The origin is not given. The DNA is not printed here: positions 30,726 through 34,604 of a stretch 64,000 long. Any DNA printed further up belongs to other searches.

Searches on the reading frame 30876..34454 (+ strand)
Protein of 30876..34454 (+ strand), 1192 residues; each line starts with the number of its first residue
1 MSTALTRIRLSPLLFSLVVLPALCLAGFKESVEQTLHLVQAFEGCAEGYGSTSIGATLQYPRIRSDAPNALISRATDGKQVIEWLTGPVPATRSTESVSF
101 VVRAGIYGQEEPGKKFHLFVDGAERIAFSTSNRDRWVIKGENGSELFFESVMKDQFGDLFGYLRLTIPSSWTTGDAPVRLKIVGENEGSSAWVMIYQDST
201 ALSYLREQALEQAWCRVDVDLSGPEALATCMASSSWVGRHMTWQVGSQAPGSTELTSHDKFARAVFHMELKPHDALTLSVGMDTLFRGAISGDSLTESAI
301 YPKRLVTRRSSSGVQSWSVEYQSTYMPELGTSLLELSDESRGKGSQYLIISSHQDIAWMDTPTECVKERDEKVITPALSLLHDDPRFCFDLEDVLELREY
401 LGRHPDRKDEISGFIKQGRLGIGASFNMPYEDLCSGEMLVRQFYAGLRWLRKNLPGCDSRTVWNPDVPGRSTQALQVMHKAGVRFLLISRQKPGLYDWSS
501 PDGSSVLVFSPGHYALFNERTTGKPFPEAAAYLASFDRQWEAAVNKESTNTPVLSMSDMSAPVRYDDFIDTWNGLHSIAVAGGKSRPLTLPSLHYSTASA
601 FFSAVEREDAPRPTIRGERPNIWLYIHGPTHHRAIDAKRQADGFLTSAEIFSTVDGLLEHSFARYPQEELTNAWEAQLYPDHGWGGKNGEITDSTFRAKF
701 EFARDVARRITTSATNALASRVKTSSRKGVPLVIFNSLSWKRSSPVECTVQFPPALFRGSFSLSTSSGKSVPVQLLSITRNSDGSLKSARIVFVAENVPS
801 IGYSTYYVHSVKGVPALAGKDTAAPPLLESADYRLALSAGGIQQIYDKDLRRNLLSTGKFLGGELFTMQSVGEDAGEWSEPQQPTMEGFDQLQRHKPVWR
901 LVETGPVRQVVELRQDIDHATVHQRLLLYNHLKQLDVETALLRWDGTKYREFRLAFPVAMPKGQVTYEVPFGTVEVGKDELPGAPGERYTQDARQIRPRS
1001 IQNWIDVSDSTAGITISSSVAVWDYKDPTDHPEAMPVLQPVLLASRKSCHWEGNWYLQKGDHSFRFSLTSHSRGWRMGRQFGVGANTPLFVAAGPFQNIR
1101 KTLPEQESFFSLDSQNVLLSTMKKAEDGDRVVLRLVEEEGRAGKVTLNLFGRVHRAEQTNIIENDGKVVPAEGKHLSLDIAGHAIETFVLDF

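Call 74: search_protein_families(library=pfam, proteins=[window:30876-34454:+], max_evalue=0.00001)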
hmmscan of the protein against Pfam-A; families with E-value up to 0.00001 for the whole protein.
window:30876-34454:+ (1192 aa): 3 families
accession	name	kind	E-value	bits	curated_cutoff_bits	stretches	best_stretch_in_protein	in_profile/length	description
PF01074.27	Glyco_hydro_38N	-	7.4e-25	88.3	25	1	348-607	4-257/270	Glycosyl hydrolases family 38 N-terminal domain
PF07748.19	Glyco_hydro_38C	-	4.5e-15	56.9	25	1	833-1016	6-176/206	Glycosyl hydrolases family 38 C-terminal domain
PF17677.7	Glyco_hydro38C2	-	1.3e-10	41.7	22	1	1116-1188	1-72/72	Glycosyl hydrolases family 38 C-terminal beta sandwich domain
